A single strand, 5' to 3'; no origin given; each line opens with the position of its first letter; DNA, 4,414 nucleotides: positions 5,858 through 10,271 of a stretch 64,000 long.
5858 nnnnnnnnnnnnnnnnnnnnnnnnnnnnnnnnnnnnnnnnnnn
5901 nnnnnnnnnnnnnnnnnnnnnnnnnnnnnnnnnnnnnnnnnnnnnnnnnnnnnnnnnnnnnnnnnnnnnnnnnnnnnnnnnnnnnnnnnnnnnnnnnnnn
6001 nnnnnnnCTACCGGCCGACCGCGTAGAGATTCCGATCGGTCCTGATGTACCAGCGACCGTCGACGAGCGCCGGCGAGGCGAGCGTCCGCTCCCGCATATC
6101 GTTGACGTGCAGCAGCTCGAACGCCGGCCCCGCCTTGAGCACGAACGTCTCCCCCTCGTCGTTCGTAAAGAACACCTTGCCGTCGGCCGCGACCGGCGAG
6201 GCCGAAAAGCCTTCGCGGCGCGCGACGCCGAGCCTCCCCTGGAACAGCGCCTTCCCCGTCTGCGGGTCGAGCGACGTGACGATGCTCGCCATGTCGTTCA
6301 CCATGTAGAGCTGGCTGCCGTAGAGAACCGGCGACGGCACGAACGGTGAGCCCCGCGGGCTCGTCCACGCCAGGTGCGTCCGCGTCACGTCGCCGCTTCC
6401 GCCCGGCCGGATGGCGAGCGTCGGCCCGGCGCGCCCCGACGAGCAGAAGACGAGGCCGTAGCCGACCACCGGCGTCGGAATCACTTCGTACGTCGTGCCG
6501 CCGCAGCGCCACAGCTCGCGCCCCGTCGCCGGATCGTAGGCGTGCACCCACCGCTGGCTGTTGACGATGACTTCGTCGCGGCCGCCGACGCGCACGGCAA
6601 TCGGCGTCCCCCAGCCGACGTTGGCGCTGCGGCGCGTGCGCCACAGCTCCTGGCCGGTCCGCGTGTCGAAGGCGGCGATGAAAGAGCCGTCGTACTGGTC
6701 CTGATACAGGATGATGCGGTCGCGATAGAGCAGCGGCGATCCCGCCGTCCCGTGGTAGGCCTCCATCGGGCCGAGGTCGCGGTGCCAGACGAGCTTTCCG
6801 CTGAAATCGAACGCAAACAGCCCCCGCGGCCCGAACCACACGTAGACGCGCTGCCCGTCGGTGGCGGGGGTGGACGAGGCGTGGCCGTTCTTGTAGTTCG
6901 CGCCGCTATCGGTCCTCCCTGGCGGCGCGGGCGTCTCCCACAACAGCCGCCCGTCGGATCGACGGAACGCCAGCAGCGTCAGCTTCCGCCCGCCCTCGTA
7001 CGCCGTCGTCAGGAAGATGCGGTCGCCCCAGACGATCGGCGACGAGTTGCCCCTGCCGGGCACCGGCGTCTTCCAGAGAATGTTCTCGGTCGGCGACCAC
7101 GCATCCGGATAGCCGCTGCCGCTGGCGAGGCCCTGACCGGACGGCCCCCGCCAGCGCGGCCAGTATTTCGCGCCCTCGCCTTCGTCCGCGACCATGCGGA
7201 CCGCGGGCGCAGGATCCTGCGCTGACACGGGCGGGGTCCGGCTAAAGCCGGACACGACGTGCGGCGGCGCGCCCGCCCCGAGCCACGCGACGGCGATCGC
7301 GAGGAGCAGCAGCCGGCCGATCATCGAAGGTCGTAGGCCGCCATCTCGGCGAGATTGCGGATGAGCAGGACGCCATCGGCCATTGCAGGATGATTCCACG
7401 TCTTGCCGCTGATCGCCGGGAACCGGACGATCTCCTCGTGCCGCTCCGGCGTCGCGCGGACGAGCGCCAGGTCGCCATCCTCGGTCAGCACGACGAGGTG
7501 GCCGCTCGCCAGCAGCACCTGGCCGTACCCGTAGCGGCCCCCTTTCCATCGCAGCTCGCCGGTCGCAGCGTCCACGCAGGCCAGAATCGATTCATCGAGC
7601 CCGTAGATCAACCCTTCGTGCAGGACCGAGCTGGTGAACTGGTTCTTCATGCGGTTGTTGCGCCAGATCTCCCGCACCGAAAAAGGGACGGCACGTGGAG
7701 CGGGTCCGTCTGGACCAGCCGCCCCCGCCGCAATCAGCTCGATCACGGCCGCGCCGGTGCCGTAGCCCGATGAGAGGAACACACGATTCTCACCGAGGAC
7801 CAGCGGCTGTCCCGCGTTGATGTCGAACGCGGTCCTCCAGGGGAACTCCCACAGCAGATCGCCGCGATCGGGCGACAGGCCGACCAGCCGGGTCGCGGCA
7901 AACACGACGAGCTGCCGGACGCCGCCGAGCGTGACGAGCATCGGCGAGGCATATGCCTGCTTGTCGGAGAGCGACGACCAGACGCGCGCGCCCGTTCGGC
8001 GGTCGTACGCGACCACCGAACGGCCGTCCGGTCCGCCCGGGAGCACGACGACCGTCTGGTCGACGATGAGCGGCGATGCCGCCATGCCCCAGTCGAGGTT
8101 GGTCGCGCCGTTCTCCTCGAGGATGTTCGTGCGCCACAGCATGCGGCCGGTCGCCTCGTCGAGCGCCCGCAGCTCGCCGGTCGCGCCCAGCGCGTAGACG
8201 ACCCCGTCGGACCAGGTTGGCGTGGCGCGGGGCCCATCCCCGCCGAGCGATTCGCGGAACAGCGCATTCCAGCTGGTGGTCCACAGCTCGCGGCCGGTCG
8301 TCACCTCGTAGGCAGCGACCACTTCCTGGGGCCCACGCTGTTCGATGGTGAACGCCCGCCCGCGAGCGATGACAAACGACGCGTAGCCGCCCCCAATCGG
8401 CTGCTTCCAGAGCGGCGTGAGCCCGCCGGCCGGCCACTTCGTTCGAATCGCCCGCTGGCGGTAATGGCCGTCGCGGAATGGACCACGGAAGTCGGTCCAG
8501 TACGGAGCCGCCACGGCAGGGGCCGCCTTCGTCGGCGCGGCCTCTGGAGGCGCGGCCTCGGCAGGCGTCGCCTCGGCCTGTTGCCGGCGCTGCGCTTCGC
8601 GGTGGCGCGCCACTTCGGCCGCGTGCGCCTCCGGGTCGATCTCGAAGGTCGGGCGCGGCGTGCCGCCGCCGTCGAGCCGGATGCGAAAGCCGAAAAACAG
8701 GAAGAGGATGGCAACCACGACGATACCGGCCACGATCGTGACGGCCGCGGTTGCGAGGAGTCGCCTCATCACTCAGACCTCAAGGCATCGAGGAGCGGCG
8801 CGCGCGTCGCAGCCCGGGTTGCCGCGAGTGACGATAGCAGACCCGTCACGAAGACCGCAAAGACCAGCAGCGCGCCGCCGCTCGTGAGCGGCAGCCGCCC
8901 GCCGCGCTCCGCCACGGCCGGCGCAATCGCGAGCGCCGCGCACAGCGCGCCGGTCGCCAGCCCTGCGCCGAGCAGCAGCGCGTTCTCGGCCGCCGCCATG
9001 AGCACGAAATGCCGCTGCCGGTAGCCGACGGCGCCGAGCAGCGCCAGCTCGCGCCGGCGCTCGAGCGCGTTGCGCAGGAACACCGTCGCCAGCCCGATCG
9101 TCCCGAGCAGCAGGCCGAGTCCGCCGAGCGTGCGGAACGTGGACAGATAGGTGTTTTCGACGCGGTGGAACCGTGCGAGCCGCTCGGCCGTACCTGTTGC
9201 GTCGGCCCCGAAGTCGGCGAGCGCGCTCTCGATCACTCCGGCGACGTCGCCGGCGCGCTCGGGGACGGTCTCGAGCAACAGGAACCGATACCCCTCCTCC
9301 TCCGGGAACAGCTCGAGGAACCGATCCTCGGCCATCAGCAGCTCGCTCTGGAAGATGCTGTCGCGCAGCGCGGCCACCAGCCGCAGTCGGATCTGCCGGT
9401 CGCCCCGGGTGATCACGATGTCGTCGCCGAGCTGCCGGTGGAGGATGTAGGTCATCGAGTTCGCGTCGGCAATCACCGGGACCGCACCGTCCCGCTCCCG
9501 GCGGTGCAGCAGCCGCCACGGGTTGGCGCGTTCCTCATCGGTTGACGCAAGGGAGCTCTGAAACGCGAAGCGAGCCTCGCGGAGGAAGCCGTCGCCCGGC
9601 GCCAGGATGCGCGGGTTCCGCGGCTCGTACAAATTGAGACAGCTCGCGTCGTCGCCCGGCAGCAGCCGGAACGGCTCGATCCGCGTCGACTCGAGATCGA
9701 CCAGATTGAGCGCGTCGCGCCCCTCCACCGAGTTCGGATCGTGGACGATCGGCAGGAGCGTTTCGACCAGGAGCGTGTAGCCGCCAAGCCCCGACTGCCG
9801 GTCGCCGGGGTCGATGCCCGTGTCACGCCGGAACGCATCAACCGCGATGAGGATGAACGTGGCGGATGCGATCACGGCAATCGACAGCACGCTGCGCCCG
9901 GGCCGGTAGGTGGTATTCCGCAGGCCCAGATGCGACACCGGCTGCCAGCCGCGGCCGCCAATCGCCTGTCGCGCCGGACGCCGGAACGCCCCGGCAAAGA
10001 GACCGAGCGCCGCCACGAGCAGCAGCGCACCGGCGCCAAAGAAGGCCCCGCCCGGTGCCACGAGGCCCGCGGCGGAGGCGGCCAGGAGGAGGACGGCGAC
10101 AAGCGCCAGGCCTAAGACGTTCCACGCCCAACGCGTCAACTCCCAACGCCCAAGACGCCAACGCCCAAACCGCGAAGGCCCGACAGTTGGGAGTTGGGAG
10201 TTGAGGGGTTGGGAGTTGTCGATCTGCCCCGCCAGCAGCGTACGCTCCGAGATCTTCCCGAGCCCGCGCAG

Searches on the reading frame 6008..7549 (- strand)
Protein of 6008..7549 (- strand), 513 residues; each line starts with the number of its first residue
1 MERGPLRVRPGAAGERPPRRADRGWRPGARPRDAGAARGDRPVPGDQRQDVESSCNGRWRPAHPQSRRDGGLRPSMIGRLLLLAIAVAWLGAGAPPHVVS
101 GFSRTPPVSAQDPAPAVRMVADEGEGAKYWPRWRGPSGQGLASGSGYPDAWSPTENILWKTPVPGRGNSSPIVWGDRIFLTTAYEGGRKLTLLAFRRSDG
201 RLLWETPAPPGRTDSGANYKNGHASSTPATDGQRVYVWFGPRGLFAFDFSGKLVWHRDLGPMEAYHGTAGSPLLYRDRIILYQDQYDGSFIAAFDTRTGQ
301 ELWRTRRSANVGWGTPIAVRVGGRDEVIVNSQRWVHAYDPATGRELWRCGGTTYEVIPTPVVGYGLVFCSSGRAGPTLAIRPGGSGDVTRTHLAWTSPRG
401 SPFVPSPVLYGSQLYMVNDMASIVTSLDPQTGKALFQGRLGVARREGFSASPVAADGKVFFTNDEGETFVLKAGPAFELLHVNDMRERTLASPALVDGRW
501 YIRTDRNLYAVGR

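Call 56: search_protein_families(library=pfam, proteins=[window:6008-7549:-], max_evalue=0.00001)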
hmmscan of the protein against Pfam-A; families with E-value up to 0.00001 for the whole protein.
window:6008-7549:- (513 aa): 3 families
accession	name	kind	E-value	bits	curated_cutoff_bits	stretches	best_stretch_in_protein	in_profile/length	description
PF13360.13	PQQ_2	-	3.8e-27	95.9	27.6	1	195-434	8-229/233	Outer membrane protein assembly factor BamB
PF01011.28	PQQ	-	2e-08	33.9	26.7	0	267-324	537-592/595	Glucose/ethanol/alcohol dehydrogenase, beta-propeller domain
PF13570.13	Beta-prop_ACSF4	-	2.5e-06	27.6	133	0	154-461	38-317/329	Beta-alanine-activating enzyme, beta-propeller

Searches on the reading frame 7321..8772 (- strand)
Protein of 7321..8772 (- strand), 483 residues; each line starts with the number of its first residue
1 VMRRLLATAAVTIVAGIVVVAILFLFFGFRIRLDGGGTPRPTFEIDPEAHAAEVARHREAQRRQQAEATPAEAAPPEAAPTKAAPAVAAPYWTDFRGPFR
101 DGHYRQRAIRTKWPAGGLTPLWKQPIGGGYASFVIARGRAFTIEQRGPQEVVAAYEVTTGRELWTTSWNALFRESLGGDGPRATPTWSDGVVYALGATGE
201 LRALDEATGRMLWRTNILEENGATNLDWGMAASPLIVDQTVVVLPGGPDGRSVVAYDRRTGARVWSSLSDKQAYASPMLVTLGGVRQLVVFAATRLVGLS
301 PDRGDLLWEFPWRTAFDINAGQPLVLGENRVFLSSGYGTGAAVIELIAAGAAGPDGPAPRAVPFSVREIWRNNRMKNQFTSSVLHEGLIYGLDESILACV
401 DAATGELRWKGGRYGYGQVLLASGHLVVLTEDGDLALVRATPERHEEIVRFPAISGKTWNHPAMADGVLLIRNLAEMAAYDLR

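Call 56: search_protein_families(library=pfam, proteins=[window:7321-8772:-], max_evalue=0.00001)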
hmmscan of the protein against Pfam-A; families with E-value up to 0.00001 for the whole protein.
window:7321-8772:- (483 aa): 4 families
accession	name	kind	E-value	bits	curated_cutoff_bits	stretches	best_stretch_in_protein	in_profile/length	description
PF13360.13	PQQ_2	-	6.1e-30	105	27.6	1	150-410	3-232/233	Outer membrane protein assembly factor BamB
PF01011.28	PQQ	-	2.9e-11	43.2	26.7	0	182-217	50-85/595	Glucose/ethanol/alcohol dehydrogenase, beta-propeller domain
PF13570.13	Beta-prop_ACSF4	-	2.9e-06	27.3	133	0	188-310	60-171/329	Beta-alanine-activating enzyme, beta-propeller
PF25293.1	Beta-prop_EMC1_N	-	3.9e-06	27.2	34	0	203-332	45-167/219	EMC1 N-terminal beta-propeller domain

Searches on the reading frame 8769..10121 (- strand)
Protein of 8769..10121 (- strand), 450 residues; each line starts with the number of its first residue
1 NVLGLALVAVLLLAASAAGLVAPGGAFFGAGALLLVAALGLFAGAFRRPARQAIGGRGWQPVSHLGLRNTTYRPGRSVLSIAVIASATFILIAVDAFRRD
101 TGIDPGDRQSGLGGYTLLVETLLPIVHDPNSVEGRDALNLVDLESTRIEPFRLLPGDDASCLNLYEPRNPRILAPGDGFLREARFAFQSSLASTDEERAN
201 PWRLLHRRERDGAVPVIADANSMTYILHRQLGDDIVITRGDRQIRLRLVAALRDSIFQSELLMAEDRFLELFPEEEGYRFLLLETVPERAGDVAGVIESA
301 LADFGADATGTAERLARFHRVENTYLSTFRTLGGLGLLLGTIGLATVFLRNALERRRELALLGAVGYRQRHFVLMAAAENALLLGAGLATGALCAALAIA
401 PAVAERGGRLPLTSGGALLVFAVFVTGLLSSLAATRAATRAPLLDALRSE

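Call 66: search_protein_families(library=pfam, proteins=[window:8769-10121:-], max_evalue=0.01)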
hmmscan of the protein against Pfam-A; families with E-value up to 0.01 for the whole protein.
window:8769-10121:- (450 aa): 1 family
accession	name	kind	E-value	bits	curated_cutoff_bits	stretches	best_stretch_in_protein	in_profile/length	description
PF02687.27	FtsX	-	5.9e-10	39.7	25.5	1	332-439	3-117/120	FtsX-like permease C-terminal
